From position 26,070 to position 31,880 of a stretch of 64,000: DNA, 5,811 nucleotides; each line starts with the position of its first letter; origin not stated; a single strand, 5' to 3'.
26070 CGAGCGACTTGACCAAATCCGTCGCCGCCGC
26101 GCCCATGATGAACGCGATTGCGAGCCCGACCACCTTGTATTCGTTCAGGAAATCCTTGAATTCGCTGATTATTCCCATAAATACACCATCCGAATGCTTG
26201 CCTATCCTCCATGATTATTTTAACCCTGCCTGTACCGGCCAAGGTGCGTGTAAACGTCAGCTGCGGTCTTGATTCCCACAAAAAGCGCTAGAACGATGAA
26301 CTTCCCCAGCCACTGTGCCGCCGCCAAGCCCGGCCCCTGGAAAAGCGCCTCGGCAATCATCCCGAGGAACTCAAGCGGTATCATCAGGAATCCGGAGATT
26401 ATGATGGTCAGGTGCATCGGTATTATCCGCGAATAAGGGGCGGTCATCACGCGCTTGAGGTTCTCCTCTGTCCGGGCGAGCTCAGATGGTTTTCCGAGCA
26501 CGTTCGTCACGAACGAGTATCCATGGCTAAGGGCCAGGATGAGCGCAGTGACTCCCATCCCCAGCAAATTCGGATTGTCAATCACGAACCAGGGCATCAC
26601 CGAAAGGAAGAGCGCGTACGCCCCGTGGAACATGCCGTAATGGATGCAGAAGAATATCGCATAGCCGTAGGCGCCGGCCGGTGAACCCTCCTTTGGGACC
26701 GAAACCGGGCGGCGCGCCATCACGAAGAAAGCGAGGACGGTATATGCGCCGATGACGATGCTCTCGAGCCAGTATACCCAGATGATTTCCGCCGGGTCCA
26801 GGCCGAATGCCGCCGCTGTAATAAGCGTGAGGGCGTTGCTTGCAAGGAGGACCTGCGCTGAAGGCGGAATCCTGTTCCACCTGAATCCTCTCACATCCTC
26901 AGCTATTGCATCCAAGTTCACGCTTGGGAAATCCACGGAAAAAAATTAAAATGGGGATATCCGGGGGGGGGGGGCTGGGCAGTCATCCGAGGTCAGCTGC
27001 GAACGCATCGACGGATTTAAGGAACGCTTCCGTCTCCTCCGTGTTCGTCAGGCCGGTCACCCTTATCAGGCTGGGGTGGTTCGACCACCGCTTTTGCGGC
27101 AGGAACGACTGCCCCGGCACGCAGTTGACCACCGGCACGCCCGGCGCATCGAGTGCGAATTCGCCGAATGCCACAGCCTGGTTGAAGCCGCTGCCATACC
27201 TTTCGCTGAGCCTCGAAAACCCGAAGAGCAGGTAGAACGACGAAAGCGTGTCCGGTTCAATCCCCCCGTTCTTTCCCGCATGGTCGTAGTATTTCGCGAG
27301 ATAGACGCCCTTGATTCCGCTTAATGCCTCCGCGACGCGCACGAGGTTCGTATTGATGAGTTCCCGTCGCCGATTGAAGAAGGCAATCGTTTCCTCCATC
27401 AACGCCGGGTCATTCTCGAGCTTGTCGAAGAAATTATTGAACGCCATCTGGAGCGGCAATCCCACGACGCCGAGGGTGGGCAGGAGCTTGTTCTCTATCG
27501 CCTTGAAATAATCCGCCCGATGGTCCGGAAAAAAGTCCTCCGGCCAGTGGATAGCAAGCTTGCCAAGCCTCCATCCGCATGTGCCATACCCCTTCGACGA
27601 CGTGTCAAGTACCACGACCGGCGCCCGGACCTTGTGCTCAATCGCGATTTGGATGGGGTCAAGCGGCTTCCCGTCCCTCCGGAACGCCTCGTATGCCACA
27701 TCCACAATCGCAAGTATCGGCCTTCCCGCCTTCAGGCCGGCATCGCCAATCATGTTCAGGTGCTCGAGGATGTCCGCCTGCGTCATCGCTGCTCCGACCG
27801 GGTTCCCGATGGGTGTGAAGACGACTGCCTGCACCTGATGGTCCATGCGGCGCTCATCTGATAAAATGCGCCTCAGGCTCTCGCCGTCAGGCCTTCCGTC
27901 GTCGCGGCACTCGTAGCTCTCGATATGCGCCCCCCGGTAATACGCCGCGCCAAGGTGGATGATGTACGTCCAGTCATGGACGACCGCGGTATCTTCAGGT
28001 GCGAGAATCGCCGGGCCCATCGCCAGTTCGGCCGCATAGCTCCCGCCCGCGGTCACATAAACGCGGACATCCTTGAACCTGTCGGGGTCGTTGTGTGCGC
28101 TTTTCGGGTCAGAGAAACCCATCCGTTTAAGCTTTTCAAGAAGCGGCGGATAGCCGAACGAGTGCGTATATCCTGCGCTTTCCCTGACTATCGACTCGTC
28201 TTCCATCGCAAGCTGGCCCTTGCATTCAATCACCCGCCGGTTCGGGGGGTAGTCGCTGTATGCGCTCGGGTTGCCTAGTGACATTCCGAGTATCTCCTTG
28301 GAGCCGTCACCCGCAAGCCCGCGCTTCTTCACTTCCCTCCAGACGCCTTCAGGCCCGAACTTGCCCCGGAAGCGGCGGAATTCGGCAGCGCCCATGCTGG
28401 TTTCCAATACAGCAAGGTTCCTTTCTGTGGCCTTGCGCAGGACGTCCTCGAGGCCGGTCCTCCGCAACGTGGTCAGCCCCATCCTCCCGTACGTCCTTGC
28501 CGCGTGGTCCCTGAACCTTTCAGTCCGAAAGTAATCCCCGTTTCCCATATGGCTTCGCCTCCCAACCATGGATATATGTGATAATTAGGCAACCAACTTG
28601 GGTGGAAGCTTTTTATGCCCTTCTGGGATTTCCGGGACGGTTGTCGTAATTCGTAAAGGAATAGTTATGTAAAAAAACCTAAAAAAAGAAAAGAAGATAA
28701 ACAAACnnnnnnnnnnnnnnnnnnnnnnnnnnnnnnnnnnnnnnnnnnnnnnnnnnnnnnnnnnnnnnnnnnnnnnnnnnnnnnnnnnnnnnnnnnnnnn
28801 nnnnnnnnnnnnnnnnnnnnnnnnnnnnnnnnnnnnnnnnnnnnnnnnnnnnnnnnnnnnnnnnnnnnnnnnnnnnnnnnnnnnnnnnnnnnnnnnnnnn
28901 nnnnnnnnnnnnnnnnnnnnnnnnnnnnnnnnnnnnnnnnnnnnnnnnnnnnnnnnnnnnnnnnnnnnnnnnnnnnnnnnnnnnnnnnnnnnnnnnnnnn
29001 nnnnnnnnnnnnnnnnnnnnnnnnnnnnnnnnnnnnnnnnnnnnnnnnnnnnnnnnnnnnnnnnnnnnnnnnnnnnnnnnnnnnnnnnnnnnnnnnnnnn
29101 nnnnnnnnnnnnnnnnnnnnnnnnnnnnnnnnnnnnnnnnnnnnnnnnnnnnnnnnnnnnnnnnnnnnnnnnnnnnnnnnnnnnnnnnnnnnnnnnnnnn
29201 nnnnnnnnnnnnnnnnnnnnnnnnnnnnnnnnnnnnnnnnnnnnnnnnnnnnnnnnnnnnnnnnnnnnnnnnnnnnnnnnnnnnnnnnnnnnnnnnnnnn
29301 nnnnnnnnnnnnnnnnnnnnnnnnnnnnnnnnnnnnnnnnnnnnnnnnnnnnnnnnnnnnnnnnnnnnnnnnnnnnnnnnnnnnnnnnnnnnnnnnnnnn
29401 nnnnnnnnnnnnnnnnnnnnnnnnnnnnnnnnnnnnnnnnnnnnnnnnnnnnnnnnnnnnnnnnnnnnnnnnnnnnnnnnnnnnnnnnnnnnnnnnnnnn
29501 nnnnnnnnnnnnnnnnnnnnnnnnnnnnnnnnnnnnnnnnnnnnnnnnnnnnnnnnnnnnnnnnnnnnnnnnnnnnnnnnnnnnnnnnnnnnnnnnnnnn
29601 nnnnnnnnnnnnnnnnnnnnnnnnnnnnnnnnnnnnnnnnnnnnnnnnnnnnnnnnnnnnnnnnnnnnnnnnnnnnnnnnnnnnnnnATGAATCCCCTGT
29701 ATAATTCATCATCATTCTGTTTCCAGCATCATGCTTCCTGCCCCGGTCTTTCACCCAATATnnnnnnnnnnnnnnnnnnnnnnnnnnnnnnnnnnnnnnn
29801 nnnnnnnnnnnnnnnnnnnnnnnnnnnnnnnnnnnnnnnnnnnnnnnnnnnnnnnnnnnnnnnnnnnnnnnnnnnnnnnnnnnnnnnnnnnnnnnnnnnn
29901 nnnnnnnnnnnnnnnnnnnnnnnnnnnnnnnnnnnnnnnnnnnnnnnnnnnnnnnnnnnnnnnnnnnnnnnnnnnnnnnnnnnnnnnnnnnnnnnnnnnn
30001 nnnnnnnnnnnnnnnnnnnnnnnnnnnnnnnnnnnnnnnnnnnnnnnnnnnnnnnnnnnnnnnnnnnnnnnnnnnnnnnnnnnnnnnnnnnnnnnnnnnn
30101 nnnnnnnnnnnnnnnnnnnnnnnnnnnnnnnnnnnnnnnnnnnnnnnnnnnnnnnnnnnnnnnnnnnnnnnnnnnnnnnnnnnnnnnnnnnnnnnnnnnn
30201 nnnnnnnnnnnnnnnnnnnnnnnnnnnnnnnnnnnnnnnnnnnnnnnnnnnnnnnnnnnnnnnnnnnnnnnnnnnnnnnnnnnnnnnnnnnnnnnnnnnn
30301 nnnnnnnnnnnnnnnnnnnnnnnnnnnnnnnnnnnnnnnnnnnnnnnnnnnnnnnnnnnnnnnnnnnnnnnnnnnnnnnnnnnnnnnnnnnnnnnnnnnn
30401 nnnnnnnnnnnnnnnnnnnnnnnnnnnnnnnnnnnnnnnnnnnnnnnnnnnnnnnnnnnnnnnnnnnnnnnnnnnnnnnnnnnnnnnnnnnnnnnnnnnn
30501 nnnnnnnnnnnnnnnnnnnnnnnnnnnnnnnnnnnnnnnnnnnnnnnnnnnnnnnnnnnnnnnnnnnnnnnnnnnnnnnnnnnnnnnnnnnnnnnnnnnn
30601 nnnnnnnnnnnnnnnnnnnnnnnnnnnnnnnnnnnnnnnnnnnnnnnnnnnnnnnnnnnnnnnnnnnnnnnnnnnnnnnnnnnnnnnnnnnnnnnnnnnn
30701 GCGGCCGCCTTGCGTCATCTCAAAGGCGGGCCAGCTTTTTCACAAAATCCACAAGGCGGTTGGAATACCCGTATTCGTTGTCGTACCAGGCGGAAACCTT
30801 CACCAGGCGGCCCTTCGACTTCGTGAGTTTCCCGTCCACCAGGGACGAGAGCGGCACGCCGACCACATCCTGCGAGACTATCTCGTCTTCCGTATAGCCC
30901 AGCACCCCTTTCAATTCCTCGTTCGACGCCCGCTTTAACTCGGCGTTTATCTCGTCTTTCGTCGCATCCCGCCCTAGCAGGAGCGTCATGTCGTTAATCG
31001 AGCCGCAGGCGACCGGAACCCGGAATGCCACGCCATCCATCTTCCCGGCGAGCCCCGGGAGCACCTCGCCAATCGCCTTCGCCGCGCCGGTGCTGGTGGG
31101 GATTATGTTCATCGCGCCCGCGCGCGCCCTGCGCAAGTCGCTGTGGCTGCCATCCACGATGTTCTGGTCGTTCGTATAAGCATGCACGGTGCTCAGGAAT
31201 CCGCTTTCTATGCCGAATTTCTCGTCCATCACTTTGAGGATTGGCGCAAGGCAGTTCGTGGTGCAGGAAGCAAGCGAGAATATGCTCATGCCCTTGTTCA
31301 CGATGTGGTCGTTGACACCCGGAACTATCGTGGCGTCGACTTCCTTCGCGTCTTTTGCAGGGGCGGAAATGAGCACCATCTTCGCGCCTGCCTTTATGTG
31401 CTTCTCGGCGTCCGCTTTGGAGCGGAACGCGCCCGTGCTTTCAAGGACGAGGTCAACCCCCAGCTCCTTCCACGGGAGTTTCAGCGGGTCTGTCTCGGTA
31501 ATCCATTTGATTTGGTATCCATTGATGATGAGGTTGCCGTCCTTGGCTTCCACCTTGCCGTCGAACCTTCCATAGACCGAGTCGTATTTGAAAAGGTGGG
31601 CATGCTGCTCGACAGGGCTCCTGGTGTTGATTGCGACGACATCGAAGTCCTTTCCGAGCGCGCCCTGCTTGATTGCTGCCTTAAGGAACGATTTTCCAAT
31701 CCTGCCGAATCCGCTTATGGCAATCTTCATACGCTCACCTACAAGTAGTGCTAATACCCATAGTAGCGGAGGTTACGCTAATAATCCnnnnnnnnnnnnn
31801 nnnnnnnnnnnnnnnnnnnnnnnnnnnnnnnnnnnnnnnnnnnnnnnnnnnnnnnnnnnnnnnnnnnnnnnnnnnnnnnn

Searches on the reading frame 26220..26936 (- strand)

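Call 29: search_protein_families(library=pfam, proteins=[window:26220-26936:-], max_evalue=0.001)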
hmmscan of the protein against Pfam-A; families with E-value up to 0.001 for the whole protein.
window:26220-26936:- (238 aa): 1 family
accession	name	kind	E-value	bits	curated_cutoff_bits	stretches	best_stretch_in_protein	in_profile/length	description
PF20108.4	DUF6498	-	1.8e-40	138.9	23.7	1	25-233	10-196/207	Family of unknown function (DUF6498)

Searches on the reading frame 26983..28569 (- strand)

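Call 29: search_protein_families(library=pfam, proteins=[window:26983-28569:-], max_evalue=0.001)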
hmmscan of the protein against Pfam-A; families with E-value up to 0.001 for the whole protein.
window:26983-28569:- (528 aa): 1 family
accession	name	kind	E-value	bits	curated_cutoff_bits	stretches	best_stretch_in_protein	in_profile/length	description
PF00155.27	Aminotran_1_2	-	3.6e-16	59.7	19.7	1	129-340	33-233/361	Aminotransferase class I and II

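Call 83: search_protein_families(library=ncbifam, proteins=[window:26983-28569:-], max_evalue=0.0001)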
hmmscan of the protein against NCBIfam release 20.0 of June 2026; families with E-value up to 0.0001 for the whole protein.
window:26983-28569:- (528 aa): 20 families
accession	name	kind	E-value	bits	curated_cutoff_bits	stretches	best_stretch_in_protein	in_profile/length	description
TIGR01265.1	tyr_nico_aTase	subfamily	1e-13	51.1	292.45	1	89-422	29-324/403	tyrosine/nicotianamine family aminotransferase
NF006230.0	PRK08363.1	equivalog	2.5e-12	46.3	534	1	132-410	64-313/398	alanine aminotransferase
NF005744.0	PRK07568.1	subfamily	3.1e-12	46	389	1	129-341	57-250/398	pyridoxal phosphate-dependent aminotransferase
NF041364.1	GntC_guanitoxin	equivalog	3.4e-10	39.4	415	1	169-338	62-219/356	guanitoxin biosynthesis PLP-dependent (S)-gamma-hydroxy-L-arginine cyclodehydratase GntC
TIGR01141.1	hisC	equivalog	6.5e-09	35.1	276.55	1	170-338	75-222/349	histidinol-phosphate transaminase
TIGR01264.1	tyr_amTase_E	equivalog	1.4e-08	34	474.25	1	90-422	30-324/403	tyrosine transaminase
TIGR03947.1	viomycin_VioD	equivalog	3.8e-08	32.6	390.9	1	168-337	70-223/359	capreomycidine synthase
NF006569.0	PRK09082.1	subfamily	3.4e-07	29.7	420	1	166-424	90-321/386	methionine aminotransferase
NF003496.0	PRK05166.1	equivalog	3.5e-07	29.3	540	1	185-336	105-242/373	histidinol-phosphate transaminase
NF004621.0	PRK05957.1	equivalog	2.6e-06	26.5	498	1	107-340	39-247/389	pyridoxal phosphate-dependent aminotransferase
NF004870.0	PRK06225.1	equivalog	2.8e-06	26.4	351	1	165-338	81-237/380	pyridoxal phosphate-dependent aminotransferase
NF005305.0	PRK06836.1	equivalog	5.7e-06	25.8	376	1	88-341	31-261/396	pyridoxal phosphate-dependent aminotransferase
NF002878.0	PRK03321.1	subfamily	1.3e-05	24.2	374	1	252-337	152-227/352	histidinol-phosphate transaminase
NF002877.0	PRK03317.1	equivalog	1.8e-05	23.7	409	1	243-340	163-247/374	histidinol-phosphate transaminase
NF004975.0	PRK06348.1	equivalog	3.4e-05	23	549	0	91-339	29-247/384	pyridoxal phosphate-dependent aminotransferase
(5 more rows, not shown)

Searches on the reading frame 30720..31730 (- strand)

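Call 29: search_protein_families(library=pfam, proteins=[window:30720-31730:-], max_evalue=0.001)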
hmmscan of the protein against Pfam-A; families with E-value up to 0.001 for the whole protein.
window:30720-31730:- (336 aa): 2 families
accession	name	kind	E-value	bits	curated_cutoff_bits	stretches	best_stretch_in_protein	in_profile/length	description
PF02800.25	Gp_dh_C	-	4.7e-58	195.7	24.4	1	161-316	1-158/158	Glyceraldehyde 3-phosphate dehydrogenase, C-terminal domain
PF00044.30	Gp_dh_N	-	5.3e-34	117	31.7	1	1-104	1-100/101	Glyceraldehyde 3-phosphate dehydrogenase, NAD binding domain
